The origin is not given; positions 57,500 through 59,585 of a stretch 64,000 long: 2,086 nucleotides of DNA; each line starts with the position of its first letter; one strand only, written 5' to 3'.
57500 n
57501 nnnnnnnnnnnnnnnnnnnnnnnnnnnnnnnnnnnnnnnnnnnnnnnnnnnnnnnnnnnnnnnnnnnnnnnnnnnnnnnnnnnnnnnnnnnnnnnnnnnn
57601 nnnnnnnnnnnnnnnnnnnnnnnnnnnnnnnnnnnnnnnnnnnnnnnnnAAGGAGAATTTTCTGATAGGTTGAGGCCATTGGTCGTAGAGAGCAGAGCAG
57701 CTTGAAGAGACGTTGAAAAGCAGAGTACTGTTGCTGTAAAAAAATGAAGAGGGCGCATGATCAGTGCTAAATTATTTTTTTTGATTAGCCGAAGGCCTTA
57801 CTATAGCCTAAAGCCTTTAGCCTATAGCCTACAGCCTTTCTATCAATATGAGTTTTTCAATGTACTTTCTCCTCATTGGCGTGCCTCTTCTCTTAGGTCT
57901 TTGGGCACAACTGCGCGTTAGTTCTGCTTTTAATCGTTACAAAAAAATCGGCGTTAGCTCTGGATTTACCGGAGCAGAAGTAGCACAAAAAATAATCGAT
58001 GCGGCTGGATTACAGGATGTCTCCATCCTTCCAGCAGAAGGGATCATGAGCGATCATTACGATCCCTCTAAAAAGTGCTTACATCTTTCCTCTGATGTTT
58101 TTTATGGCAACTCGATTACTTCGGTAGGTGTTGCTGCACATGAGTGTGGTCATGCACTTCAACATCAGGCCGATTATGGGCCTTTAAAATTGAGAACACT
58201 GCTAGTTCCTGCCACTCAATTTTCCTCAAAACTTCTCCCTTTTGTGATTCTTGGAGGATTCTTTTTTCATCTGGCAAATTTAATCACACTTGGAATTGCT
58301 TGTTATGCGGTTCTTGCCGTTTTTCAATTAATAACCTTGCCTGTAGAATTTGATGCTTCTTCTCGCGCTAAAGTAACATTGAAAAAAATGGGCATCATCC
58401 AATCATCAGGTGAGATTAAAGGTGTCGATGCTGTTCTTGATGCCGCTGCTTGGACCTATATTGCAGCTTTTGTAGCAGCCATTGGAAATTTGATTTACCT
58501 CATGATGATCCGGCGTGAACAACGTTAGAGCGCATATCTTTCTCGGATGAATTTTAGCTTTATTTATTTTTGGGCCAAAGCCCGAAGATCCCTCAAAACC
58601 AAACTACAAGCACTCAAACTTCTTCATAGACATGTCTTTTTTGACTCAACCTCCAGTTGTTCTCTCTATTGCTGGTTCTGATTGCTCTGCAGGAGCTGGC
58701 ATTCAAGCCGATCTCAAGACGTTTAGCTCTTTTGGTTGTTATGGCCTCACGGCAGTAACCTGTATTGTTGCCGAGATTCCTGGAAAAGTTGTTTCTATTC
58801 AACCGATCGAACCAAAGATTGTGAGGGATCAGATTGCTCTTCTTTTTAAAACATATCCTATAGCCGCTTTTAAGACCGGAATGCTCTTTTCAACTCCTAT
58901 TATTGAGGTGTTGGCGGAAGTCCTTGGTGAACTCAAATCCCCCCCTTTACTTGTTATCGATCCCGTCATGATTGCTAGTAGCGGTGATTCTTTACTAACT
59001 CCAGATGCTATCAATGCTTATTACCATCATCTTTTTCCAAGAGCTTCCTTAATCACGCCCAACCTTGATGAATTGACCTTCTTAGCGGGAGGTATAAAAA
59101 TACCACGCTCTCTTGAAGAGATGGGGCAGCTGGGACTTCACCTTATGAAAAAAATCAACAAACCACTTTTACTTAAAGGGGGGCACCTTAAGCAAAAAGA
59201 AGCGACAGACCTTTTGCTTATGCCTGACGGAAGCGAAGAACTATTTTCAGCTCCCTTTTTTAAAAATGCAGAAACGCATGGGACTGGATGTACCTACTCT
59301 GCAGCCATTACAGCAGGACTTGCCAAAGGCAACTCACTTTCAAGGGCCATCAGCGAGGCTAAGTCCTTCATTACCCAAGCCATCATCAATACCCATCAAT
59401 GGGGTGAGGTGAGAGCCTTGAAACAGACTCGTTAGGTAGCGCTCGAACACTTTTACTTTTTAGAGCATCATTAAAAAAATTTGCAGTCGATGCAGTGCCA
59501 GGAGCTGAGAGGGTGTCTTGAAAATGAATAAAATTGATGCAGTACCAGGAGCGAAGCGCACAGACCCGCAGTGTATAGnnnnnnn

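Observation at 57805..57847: G-poor repeats of about 7-nt period occupy the Shine-Dalgarno position of many genes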

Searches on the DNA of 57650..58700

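Call 66: search_rna_families(source=window, start=57650, end=58700, threshold=evalue, max_evalue=1)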
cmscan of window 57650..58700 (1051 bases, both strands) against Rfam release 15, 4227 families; matches with E-value up to 1: 0.
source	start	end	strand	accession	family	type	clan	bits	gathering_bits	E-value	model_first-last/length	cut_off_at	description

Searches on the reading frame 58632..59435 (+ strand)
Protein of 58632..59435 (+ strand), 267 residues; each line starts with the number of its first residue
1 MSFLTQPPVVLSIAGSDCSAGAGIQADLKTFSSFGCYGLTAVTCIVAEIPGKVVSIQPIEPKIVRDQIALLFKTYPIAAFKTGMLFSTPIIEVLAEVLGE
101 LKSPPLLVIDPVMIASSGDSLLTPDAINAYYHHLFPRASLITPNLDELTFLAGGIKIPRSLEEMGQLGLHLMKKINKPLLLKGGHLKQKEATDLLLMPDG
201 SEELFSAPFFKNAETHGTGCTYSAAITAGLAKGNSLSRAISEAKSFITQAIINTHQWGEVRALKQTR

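Call 7: search_protein_families(library=pfam, proteins=[window:58632-59435:+])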
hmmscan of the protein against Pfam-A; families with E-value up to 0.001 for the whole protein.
window:58632-59435:+ (267 aa): 2 families
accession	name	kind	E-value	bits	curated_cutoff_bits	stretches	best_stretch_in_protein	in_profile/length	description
PF08543.17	Phos_pyr_kin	-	3e-77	259.8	27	1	17-259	1-240/246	Phosphomethylpyrimidine kinase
PF00294.29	PfkB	-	8.6e-05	22.4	25.8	1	114-241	166-280/302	pfkB family carbohydrate kinase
